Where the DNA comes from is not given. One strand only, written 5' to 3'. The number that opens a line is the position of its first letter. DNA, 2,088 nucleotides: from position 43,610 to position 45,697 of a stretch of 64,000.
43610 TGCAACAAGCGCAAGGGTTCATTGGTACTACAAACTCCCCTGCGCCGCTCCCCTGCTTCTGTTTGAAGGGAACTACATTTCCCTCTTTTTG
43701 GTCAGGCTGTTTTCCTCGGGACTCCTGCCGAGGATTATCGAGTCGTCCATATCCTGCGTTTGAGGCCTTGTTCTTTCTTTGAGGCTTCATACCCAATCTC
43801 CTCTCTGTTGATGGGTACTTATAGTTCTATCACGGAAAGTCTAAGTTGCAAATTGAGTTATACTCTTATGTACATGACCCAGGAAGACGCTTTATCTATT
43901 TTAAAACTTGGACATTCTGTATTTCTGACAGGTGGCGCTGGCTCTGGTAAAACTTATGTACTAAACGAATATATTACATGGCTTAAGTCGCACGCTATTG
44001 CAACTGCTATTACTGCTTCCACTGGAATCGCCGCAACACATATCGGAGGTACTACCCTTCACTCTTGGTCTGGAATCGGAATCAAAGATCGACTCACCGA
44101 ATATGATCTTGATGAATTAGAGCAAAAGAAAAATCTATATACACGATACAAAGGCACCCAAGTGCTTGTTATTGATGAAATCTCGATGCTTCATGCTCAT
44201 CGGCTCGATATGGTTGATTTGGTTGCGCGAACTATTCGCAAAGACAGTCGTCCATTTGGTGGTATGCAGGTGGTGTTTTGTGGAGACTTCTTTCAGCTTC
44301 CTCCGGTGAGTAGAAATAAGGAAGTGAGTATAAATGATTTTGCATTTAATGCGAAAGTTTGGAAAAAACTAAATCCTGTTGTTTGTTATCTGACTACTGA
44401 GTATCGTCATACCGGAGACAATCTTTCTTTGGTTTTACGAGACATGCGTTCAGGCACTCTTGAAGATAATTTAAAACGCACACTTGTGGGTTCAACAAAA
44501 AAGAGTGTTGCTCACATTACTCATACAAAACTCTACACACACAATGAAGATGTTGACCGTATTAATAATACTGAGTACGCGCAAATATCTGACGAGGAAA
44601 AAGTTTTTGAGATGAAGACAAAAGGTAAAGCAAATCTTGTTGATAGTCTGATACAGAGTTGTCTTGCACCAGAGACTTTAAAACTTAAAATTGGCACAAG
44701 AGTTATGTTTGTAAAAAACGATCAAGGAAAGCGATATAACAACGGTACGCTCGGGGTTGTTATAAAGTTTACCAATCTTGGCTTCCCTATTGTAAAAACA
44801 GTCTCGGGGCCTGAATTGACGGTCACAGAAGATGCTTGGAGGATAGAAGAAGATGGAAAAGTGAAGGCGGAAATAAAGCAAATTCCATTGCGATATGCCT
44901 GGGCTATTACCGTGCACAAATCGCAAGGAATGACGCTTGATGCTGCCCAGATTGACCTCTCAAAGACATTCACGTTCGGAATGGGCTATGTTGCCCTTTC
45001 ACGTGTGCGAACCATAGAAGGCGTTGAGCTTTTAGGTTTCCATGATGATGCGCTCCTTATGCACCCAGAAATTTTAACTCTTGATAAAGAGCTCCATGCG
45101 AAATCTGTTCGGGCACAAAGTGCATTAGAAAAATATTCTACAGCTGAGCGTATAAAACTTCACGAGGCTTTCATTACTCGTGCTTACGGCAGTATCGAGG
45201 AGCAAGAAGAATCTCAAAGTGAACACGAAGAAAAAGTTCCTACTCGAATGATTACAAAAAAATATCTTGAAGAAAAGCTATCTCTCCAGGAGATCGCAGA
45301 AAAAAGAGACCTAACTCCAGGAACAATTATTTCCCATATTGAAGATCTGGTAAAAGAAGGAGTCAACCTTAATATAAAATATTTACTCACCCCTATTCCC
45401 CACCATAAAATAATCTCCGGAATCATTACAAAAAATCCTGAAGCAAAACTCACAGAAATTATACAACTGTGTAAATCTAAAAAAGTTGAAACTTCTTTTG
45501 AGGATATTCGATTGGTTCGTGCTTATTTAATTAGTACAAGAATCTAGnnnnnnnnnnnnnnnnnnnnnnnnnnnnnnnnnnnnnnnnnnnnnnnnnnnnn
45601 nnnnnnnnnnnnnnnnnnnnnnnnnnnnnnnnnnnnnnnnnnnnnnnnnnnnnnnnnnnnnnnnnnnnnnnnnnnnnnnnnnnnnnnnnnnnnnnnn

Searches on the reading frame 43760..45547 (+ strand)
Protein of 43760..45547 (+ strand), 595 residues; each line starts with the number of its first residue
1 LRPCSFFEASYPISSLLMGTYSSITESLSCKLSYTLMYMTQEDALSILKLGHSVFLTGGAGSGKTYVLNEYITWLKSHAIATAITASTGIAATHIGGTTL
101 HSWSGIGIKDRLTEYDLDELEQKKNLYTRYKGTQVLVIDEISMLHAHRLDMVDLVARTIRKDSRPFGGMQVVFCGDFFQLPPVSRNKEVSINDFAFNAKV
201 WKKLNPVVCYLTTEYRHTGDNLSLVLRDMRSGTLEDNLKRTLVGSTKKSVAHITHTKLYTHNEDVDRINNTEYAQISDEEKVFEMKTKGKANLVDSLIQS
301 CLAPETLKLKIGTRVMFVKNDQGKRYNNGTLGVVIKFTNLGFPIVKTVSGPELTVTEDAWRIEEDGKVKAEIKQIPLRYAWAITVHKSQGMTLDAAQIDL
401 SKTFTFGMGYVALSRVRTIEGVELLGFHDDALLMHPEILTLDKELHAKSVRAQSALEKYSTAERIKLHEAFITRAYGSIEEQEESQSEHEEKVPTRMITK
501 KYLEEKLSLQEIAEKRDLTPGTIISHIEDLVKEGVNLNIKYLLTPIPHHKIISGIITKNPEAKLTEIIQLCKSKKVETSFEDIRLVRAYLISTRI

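Call 3: search_protein_families(library=pfam, proteins=[window:43760-45547:+], max_evalue=0.01)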
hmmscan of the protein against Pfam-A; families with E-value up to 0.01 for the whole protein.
window:43760-45547:+ (595 aa): 14 families
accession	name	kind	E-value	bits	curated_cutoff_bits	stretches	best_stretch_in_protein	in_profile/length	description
PF05970.20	PIF1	-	4.6e-41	141.3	25.9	1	48-222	19-194/223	PIF1-like helicase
PF14493.12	HTH_40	-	1.1e-14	54.9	27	1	495-587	1-89/89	Helix-turn-helix domain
PF13245.12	AAA_19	-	1.1e-13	52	25.1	1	51-184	11-133/134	AAA domain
PF13604.12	AAA_30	-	5.1e-11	43.1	27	1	41-186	6-134/191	AAA domain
PF13401.12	AAA_22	-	3.6e-07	31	27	1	53-175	7-122/130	AAA domain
PF21530.3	Pif1_2B_dom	-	5.3e-07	29.7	23.9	1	293-337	2-47/47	DNA helicase Pif1, 2B domain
PF01443.25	Viral_helicase1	-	3.8e-05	24.1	21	0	57-223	4-138/228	Viral superfamily 1 RNA helicase core domain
PF13412.12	HTH_24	-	0.00011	22.2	21.9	1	506-535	17-46/48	Winged helix-turn-helix DNA-binding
PF21220.3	RecQ-1-like_HTH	-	0.00016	22.2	27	1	505-542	13-50/51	RecQ-1-like, helix-turn-helix domain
PF02689.20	Herpes_Helicase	-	0.0039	15.7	27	0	382-418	732-770/808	Helicase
PF13538.12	UvrD_C_2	-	0.0042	17.4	27.4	0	379-415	1-44/52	UvrD-like helicase C-terminal domain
PF03266.21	NTPase_1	-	0.0051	17.1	23.9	0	54-78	2-26/168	NTPase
PF13479.12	AAA_24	-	0.0052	17.1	27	0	53-159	4-91/195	AAA domain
PF00437.27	T2SSE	-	0.0063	15.6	24.9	0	41-80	131-171/370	Type II/IV secretion system protein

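Call 4: search_protein_families(library=padloc, proteins=[window:43760-45547:+], max_evalue=0.01)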
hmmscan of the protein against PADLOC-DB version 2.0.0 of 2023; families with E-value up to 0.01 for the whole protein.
window:43760-45547:+ (595 aa): 11 families
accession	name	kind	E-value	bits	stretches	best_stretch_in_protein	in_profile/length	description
PDLC01148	RecD_like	-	1.4e-17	61.2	2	37-184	314-446/719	RecD/Tra ATPase fused to N-terminal HHH domain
PDLC01734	typeIV_RecD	-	1.3e-16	58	1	41-183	344-476/763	RecD_0_IVD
PDLC05064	PDC-S68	-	1.1e-15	54.4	1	55-293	704-932/1273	-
PDLC04475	PDC-M16A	-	1.4e-14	51.5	1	47-336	26-330/721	-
PDLC05065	PDC-S68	-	1.5e-14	50.8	2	41-184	610-746/1221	-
PDLC04476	PDC-M16A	-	5.5e-13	46.2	1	54-336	27-324/691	-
PDLC05066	PDC-S68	-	9.5e-09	31.8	1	33-187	575-725/1202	-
PDLC05035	PDC-S53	-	0.00019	17.7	0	365-398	803-836/900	-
PDLC00135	GajB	-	0.00038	17.5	1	41-78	10-47/603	UrvD helicase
PDLC04474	PDC-M16A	-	0.0011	15.4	0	47-123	230-305/917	-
PDLC00113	GajB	-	0.0013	15.4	1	41-87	17-63/579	UrvD helicase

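Call 5: search_protein_families(library=ncbifam, proteins=[window:43760-45547:+], max_evalue=0.01)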
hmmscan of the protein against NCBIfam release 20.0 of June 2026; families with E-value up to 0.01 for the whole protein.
window:43760-45547:+ (595 aa): 5 families
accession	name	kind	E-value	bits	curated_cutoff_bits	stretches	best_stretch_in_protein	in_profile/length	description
TIGR01448.2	helicase_RecD2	equivalog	5.8e-20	71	500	2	39-184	319-451/713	SF1B family DNA helicase RecD2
TIGR02768.1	TraA_Ti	equivalog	1.8e-15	56.3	590.45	1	254-417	572-708/751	Ti-type conjugative transfer relaxase TraA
NF010464.0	PRK13889.1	subfamily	1.6e-13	49.5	1015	1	310-431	602-706/992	conjugal transfer relaxase TraA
TIGR01447.1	recD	equivalog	2.3e-13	49.6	310.15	1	54-398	166-544/597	exodeoxyribonuclease V subunit alpha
NF010402.0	PRK13826.1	subfamily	0.0016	16.4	1317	1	308-417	633-730/1102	Dtr system oriT relaxase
